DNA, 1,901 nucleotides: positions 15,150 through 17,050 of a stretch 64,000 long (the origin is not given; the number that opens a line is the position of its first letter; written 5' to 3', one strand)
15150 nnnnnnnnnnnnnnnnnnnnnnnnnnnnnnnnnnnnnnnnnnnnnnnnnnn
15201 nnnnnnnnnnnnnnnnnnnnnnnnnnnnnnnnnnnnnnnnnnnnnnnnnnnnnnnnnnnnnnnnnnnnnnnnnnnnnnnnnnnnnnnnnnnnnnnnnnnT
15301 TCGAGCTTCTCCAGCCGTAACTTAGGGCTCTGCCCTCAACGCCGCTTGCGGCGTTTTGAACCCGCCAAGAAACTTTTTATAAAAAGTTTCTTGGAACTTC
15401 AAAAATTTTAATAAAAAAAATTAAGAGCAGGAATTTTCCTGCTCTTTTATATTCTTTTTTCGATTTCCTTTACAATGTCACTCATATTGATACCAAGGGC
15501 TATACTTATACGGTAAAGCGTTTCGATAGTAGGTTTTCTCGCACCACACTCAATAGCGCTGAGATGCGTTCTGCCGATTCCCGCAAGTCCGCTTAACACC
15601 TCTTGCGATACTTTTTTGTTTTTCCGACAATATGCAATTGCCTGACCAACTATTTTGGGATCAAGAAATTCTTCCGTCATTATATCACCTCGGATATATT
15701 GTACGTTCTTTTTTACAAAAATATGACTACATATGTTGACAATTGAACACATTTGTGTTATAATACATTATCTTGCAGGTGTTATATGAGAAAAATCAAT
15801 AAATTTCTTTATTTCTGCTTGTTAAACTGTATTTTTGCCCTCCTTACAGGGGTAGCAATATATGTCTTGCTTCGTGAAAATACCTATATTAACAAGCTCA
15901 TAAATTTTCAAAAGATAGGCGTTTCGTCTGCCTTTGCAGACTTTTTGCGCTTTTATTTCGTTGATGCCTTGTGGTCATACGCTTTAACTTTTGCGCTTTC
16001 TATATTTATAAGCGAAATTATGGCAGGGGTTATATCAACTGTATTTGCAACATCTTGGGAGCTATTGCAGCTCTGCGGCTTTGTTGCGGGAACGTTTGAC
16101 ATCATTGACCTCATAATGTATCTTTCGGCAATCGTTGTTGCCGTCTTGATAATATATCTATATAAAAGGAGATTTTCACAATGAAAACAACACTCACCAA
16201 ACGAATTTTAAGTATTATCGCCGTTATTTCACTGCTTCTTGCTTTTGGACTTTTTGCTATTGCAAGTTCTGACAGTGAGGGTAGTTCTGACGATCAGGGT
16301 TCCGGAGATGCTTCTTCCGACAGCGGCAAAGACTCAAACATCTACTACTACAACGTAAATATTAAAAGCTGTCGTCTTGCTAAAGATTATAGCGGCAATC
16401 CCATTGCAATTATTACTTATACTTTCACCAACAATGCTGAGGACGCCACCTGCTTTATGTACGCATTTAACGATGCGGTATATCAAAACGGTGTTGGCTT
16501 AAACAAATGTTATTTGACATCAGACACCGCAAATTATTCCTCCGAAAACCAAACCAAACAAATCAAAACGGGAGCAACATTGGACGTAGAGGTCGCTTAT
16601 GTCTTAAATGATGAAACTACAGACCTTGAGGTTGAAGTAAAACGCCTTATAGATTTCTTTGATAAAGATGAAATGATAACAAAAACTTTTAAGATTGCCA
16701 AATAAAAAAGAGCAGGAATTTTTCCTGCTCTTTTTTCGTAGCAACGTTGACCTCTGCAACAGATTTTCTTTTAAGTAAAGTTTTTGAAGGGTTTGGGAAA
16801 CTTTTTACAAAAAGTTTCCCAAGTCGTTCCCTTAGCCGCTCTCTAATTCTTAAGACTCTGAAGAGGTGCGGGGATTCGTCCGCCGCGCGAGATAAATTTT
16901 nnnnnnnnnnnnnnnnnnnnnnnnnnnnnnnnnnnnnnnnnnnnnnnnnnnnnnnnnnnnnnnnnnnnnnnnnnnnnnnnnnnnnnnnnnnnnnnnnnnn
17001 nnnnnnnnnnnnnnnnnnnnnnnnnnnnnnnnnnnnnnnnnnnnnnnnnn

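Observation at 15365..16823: AT-rich three-gene cassette (XRE regulator, 4-TM protein, DUF5067-like exoprotein) inserted inside an inverted pair of palindromic elements and carrying the same hairpin at both ends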

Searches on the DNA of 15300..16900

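Call 75: search_rna_families(source=window, start=15300, end=16900, threshold=evalue, max_evalue=1)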
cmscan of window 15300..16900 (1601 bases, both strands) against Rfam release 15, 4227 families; matches with E-value up to 1: 19.
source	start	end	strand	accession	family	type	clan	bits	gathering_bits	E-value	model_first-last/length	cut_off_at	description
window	15346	15451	+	RF02434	SpF39_sRNA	Gene; sRNA;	-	33.1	60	0.052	1-109/109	no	Streptococcus sRNA SpF39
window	15389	15451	-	RF04348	Plastid-psbM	Cis-reg;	-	32.2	52.7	0.022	1-79/79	no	Plastid-psbM 3UTR RNA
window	15356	15468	+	RF02579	tsr26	Gene; sRNA;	-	27.1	141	0.13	1-122/122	no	S. aureus tsr26 small RNA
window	16659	16742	+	RF00558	L20_leader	Cis-reg; leader;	-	25.3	58.7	0.026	1-127/127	no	Ribosomal protein L20 leader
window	15414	15487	-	RF02029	sraA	Gene; sRNA;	-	24.3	56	0.55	1-95/95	no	sraA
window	15384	15455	+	RF02029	sraA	Gene; sRNA;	-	24.1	56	0.61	1-95/95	no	sraA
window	15414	15527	-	RF02053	STnc430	Gene; sRNA;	-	23.8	47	0.53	1-162/162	no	Enterobacterial sRNA STnc430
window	15378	15456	+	RF00558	L20_leader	Cis-reg; leader;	-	23.7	58.7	0.068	1-127/127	no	Ribosomal protein L20 leader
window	15381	15454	+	RF02551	DapZ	Cis-reg;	-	23.4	56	0.25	1-78/78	no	ABC transporter regulator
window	16119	16150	-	RF02765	Ysr209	Gene; sRNA;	-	22.7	59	0.44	1-32/46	no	Yersinia sRNA 209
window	15353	15405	-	RF03912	mir-4659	Gene; miRNA;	-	22.3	92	0.17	1-73/73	no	mir-4659 microRNA precursor family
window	16701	16757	-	RF02432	SpF25_sRNA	Gene; sRNA;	-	22.2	48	0.95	1-102/102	no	Streptococcus sRNA SpF25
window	15419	15454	+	RF04343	Plastid-psbA-2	Cis-reg;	CL00153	21.5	55.8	0.44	1-60/60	no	Plastid-psbA-2 3UTR RNA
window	16793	16824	+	RF03697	mir-722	Gene; miRNA;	-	21.4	81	0.45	1-67/67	no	mir-722 microRNA precursor family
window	15353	15405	+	RF03912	mir-4659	Gene; miRNA;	-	21.2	92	0.35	1-73/73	no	mir-4659 microRNA precursor family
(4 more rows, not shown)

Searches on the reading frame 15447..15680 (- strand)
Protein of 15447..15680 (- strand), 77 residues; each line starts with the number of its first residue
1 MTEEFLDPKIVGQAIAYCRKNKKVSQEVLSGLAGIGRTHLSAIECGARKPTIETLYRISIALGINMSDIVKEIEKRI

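Call 10: search_protein_families(library=pfam, proteins=[window:15447-15680:-], max_evalue=0.1)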
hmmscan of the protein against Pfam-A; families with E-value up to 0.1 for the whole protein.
window:15447-15680:- (77 aa): 4 families
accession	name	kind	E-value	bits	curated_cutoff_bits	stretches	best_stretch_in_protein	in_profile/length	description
PF01381.28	HTH_3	-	3.3e-11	43.5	23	1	15-68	1-54/55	Helix-turn-helix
PF12844.13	HTH_19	-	6.4e-10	39.2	30.2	1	12-69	1-58/64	Helix-turn-helix domain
PF13443.12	HTH_26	-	3.8e-05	24.3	22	1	20-71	7-59/63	Cro/C1-type HTH DNA-binding domain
PF13560.12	HTH_31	-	0.00019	22.1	27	1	13-60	4-52/64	Helix-turn-helix domain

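Call 31: search_protein_families(library=phrogs, proteins=[window:15447-15680:-], max_evalue=0.01)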
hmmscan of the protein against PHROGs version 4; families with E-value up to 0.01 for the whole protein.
window:15447-15680:- (77 aa): 16 families
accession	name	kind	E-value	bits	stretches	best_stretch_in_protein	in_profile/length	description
phrog_5823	-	transcription regulation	2.8e-09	37.6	1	11-70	7-67/404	transcriptional regulator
phrog_8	-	transcription regulation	4.8e-08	33.8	1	10-72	161-218/346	transcriptional regulator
phrog_1373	-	transcription regulation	7.8e-08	33.5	1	6-67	59-120/166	transcriptional regulator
phrog_7241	-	transcription regulation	1.6e-05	25.9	1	14-70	65-121/122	transcriptional regulator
phrog_2967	-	transcription regulation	1.6e-05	25.6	1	9-72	9-72/225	transcriptional regulator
phrog_2328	-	transcription regulation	2.1e-05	25.3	1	11-73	16-78/128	transcriptional repressor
phrog_2439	-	transcription regulation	2.2e-05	24.5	1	9-65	6-62/367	transcriptional regulator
phrog_4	-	transcription regulation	4.8e-05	23.5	1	10-74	136-196/400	transcriptional repressor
phrog_4583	-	transcription regulation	0.00015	22.7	1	9-74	9-74/81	transcriptional repressor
phrog_2104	-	unknown function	0.00036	21.7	1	10-61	39-90/103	-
phrog_32768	-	unknown function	0.00067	19.5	1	10-72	9-75/446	-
phrog_7396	-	unknown function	0.00069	20.3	1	8-65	13-73/227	-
phrog_1124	-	transcription regulation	0.0032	18.1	1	9-58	7-55/177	transcriptional regulator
phrog_9103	-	transcription regulation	0.0048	17.9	1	19-70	17-68/78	transcriptional repressor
phrog_8038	-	unknown function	0.0061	17.4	1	22-51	15-44/66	-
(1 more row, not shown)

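Call 32: search_protein_families(library=padloc, proteins=[window:15447-15680:-], max_evalue=0.01)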
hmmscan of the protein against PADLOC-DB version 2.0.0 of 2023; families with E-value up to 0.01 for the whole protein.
window:15447-15680:- (77 aa): 17 families
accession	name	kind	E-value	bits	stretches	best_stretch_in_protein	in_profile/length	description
PDLC02926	HTH_VI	-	8.8e-13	46.3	1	11-70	2-61/92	-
PDLC03665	Control_protein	-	3.2e-11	41.3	1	11-75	9-76/77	control protein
PDLC03666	Control_protein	-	1.2e-06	26.8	1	11-74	7-70/77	control protein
PDLC03664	Control_protein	-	1.2e-05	23.6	1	11-66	14-69/74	control protein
PDLC03952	RmrA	-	2.3e-05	21.4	1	10-65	22-77/395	-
PDLC03668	Control_protein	-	5.8e-05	21.5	1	5-70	4-66/79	control protein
PDLC04142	capH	-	7.4e-05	21.8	1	9-72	5-68/103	capH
PDLC03671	Control_protein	-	0.00012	20.3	1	10-66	14-70/84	control protein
PDLC03536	REase_II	-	0.00012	19.8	1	9-70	9-70/237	Type II restriction enzyme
PDLC03669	Control_protein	-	0.00034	18.8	1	19-72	18-71/96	control protein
PDLC03954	RmrA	-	0.00034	17.7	1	11-73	11-73/380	-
PDLC04775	PDC-M69A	-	0.0007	18.1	1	10-75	7-72/113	-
PDLC03947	RmrA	-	0.002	15.1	1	9-67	10-68/383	-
PDLC03951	RmrA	-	0.0034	14.4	1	15-75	13-73/400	-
PDLC03953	RmrA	-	0.0041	14.4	1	23-67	18-62/373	-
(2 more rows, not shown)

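Call 33: search_protein_families(library=ncbifam, proteins=[window:15447-15680:-], max_evalue=0.01)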
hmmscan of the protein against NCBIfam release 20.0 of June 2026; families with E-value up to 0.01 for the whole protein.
window:15447-15680:- (77 aa): 11 families
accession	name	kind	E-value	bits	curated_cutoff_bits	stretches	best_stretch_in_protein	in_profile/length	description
TIGR03070.1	couple_hipB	subfamily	4.7e-10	39.3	71.65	1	11-66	3-58/58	type II toxin-antitoxin system Y4mF family antitoxin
NF041951.1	phage_RstR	subfamily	8.4e-08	32.5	80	1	12-75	4-67/108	RstR family transcriptional repressor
NF006015.0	PRK08154.1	subfamily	4.3e-06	26.1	204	1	11-74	31-94/314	anaerobic benzoate catabolism transcriptional regulator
NF047948.1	male_kill_WMK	equivalog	2.3e-05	24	300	1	11-71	6-66/300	WO male-killing family protein Wmk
NF046032.1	TransRegSlrRBacil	equivalog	2.6e-05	24.3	250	1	11-69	2-61/149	HTH-type transcriptional regulator SlrR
NF007408.0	PRK09943.1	equivalog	5.1e-05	22.9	211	1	11-75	8-72/185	HTH-type transcriptional regulator PuuR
NF007257.0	PRK09706.1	subfamily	5.7e-05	22.9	101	1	8-62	3-57/135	transcriptional repressor DicA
NF007271.0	PRK09726.1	equivalog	0.00046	20.1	79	1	6-67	8-69/88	type II toxin-antitoxin system antitoxin HipB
NF038139.1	Reg_Aceta_RamB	equivalog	0.0037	16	700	1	11-71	3-63/465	acetate metabolism transcriptional regulator RamB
TIGR00270.2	TIGR00270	equivalog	0.0038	17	110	1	14-73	79-138/159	multiprotein bridging factor aMBF1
TIGR02684.1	dnstrm_HI1420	hypoth_equivalog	0.0061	16.7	53.7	1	7-66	29-86/89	addiction module antidote protein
